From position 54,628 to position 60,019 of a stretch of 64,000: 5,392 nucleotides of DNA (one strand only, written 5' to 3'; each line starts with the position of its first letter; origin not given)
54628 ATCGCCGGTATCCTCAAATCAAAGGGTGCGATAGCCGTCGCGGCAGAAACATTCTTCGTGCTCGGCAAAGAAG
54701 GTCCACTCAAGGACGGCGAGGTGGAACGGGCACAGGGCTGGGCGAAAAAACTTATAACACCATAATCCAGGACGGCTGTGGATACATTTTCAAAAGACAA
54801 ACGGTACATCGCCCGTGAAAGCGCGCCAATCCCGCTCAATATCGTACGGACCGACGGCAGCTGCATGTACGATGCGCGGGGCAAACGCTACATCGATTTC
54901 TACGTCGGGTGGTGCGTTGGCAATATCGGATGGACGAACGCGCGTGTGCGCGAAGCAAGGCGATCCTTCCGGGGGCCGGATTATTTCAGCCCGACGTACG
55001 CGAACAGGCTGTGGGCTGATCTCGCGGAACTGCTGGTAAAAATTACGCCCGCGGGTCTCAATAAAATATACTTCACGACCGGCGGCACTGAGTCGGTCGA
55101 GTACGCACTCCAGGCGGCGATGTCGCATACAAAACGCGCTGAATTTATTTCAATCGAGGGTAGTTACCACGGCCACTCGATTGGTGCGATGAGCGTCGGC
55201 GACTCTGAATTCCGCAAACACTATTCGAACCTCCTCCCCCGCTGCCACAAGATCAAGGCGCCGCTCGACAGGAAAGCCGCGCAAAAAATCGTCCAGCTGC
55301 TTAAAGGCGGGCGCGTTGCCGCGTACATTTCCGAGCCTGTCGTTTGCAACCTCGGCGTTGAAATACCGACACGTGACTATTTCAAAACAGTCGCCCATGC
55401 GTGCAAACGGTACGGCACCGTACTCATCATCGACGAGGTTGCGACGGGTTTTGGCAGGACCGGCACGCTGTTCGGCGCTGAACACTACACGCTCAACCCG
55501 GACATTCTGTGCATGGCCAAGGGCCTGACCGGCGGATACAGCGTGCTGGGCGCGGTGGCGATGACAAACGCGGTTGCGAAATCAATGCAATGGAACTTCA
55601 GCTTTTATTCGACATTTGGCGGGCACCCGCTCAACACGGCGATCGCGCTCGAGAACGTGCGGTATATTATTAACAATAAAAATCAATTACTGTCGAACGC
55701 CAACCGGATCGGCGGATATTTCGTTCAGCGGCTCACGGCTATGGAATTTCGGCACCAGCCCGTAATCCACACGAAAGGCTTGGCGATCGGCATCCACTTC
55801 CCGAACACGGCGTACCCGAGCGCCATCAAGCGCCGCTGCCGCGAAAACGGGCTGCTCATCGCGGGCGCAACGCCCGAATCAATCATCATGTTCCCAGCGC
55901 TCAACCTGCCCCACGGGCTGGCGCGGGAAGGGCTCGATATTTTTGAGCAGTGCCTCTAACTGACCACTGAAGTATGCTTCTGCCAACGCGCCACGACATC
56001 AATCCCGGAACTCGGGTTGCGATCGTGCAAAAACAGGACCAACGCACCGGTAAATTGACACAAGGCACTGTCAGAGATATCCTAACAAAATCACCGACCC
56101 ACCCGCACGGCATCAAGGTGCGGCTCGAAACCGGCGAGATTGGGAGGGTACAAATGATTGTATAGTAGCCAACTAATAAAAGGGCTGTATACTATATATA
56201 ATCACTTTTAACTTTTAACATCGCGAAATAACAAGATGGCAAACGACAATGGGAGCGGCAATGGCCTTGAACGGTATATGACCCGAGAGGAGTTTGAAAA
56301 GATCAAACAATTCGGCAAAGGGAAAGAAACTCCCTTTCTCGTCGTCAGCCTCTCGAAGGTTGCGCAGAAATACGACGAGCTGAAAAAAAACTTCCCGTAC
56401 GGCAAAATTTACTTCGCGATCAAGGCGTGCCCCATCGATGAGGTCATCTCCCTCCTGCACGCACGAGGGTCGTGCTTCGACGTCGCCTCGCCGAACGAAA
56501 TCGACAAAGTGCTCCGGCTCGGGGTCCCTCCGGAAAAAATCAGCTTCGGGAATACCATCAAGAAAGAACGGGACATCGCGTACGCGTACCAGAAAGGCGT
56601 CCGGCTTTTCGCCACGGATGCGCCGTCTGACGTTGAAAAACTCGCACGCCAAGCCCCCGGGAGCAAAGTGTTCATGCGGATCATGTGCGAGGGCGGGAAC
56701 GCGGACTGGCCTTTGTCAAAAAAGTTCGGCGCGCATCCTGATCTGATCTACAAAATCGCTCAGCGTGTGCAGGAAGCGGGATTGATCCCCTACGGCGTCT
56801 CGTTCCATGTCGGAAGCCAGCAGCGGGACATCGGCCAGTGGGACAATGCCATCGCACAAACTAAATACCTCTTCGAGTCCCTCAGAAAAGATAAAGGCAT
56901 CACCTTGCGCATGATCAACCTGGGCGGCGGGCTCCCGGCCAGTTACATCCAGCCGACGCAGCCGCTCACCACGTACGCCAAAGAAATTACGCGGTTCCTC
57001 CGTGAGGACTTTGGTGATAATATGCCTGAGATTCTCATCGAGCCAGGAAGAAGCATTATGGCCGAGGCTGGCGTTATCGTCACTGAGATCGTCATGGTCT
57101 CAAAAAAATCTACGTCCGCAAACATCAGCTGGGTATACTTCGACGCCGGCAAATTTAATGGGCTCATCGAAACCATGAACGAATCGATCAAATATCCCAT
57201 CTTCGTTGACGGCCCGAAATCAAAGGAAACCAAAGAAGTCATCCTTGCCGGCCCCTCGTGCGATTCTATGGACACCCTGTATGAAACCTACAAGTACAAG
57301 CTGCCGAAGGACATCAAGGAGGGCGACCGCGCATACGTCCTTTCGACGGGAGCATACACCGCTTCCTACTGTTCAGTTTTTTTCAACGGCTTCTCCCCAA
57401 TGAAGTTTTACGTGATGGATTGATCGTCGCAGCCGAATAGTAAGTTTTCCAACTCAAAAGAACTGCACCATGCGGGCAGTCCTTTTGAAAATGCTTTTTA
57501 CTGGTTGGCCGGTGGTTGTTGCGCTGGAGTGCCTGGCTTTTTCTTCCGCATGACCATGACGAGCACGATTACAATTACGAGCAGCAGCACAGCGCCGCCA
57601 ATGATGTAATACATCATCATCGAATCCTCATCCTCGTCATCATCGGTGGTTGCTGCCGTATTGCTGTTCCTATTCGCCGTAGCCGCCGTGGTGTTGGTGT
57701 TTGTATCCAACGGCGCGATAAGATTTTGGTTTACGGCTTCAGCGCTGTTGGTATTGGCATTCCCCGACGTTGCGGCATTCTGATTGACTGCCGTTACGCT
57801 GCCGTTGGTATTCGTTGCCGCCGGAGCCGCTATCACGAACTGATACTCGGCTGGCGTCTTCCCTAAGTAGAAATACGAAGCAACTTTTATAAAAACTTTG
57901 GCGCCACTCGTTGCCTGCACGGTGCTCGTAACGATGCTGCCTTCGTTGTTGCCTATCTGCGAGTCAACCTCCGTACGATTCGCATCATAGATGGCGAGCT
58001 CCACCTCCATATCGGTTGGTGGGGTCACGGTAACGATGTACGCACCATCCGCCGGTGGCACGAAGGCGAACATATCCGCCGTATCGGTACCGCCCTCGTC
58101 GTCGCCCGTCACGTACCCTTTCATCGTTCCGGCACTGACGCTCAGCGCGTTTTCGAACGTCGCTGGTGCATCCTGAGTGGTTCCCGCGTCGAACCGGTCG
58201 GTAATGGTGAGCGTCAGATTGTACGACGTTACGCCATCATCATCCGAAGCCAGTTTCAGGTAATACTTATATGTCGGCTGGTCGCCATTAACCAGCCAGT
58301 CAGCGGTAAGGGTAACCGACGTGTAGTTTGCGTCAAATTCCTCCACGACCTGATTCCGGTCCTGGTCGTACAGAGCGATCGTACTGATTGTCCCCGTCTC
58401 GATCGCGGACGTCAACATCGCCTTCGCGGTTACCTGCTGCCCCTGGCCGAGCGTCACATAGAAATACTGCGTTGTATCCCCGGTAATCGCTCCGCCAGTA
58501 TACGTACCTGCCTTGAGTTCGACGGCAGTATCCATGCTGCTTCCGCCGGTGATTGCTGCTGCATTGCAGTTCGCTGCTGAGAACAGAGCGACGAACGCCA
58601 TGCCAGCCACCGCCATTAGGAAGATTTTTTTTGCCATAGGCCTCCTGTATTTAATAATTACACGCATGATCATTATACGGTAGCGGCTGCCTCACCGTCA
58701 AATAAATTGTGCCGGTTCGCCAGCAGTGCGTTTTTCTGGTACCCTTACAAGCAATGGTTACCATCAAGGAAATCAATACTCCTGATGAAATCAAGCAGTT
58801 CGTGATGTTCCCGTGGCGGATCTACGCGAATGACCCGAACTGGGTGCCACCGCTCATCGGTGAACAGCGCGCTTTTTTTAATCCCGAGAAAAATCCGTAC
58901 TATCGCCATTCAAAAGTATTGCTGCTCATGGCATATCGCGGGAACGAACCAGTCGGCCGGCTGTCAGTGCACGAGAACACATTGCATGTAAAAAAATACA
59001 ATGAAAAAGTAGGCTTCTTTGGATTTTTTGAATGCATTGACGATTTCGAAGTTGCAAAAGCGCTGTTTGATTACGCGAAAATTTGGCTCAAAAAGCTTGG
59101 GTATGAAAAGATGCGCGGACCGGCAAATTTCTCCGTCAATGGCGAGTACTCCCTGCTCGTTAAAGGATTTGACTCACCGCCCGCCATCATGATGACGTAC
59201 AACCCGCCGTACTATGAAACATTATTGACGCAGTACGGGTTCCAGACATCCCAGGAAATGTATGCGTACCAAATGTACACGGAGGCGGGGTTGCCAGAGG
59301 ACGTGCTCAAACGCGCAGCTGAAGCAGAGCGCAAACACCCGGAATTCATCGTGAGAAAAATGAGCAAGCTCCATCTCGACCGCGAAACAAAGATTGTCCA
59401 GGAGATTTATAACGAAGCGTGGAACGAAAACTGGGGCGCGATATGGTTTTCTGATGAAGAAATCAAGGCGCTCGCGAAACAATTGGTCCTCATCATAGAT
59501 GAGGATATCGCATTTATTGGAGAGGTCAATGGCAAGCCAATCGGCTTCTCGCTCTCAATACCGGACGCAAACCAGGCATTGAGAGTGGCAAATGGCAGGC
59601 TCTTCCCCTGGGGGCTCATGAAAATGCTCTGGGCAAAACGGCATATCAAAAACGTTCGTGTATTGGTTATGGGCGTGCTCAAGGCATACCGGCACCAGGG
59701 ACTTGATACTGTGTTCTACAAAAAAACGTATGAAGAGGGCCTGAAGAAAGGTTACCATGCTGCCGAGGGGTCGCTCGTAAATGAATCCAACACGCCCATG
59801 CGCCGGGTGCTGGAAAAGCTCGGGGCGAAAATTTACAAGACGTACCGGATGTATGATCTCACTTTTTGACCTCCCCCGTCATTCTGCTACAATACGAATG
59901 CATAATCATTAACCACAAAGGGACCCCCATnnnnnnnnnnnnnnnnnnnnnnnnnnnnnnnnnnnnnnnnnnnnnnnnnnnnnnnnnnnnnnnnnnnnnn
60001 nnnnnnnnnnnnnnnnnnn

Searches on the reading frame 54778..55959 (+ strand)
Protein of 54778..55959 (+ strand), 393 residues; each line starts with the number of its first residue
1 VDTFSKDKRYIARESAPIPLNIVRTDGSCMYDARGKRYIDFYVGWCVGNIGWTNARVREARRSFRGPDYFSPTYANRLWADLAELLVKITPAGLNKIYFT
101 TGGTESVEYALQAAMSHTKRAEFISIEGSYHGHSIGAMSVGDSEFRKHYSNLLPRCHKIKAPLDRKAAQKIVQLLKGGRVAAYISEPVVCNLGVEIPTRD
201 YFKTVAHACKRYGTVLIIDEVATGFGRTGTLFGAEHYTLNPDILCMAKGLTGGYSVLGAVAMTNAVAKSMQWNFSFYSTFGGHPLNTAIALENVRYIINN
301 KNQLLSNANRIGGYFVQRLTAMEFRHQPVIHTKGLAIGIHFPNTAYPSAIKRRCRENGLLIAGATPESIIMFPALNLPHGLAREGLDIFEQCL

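Call 11: search_protein_families(library=pfam, proteins=[window:54778-55959:+], max_evalue=0.01)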
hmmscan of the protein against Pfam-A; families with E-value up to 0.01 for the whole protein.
window:54778-55959:+ (393 aa): 1 family
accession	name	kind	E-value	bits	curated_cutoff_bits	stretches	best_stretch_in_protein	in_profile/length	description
PF00202.27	Aminotran_3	-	3.1e-77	260.4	30.5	1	10-393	1-403/403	Aminotransferase class-III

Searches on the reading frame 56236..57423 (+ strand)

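Call 11: search_protein_families(library=pfam, proteins=[window:56236-57423:+], max_evalue=0.01)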
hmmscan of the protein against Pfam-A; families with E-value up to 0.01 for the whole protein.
window:56236-57423:+ (395 aa): 2 families
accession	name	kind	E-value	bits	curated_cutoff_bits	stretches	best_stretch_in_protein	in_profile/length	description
PF02784.22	Orn_Arg_deC_N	-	6.9e-52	176.7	23.4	1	40-276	2-247/247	Pyridoxal-dependent decarboxylase, pyridoxal binding domain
PF00278.28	Orn_DAP_Arg_deC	-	1.9e-15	57.3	23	1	167-372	5-95/95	Pyridoxal-dependent decarboxylase, C-terminal sheet domain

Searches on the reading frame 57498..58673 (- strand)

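Call 11: search_protein_families(library=pfam, proteins=[window:57498-58673:-], max_evalue=0.01)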
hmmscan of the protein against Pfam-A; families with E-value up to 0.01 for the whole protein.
window:57498-58673:- (391 aa): 2 families
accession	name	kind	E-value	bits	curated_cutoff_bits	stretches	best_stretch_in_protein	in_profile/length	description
PF15102.11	TMEM154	-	4e-05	23.9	30.3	1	298-378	11-89/153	TMEM154 protein family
PF05283.16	MGC-24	-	0.0012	19.7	28.5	1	287-376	39-128/140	Multi-glycosylated core protein 24 (MGC-24), sialomucin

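Call 22: search_protein_families(library=pfam, proteins=[window:57498-58673:-], max_evalue=1)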
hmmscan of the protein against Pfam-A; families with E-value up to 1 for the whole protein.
window:57498-58673:- (391 aa): 12 families
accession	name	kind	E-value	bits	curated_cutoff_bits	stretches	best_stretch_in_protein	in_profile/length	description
PF15102.11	TMEM154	-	4e-05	23.9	30.3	1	298-378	11-89/153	TMEM154 protein family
PF05283.16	MGC-24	-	0.0012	19.7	28.5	1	287-376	39-128/140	Multi-glycosylated core protein 24 (MGC-24), sialomucin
PF10661.14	EssA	-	0.013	15.8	24.1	1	335-377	111-145/147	WXG100 protein secretion system (Wss), protein EssA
PF15345.11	TMEM51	-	0.014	15.6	25.5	1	320-379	28-89/237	Transmembrane protein 51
PF06024.17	Orf78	-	0.04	14.6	29.4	1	326-379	36-91/101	Orf78 (ac78)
PF03028.21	Dynein_heavy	-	0.042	14.2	30.5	1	67-95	30-58/115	Dynein heavy chain region D6 P-loop domain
PF13273.12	DUF4064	-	0.12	13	32.1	1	327-379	41-85/102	Protein of unknown function (DUF4064)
PF09716.15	ETRAMP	-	0.25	11.8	29.1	1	317-379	17-80/81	Malarial early transcribed membrane protein (ETRAMP)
PF14828.11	Amnionless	-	0.25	10.6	30.4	1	299-378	295-371/442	Amnionless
PF02009.21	RIFIN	-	0.38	11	32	1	288-374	218-301/327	Rifin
PF01034.25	Syndecan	-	0.55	10.7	25.2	1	353-381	8-40/64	Syndecan domain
PF23926.2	LtfC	-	0.76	10.8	27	0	212-290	26-88/100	LtfC-like, beta-sandwich domain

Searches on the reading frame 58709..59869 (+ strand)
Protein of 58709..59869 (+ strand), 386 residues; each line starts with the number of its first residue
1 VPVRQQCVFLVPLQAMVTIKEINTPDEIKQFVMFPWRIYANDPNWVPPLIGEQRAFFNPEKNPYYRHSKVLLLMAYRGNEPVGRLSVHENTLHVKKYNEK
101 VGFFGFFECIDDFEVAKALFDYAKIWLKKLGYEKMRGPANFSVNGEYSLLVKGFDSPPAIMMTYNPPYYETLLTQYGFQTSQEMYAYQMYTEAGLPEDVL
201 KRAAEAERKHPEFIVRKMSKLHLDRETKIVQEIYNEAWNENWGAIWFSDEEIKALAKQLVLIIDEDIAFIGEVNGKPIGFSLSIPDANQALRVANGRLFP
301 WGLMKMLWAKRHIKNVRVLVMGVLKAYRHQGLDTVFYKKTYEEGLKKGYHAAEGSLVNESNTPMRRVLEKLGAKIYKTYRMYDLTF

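Call 11: search_protein_families(library=pfam, proteins=[window:58709-59869:+], max_evalue=0.01)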
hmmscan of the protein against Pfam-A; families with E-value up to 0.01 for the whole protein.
window:58709-59869:+ (386 aa): 1 family
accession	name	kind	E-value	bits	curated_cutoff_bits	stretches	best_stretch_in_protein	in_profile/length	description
PF00583.31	Acetyltransf_1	-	2e-05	25.3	20.7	1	230-372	4-115/116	Acetyltransferase (GNAT) family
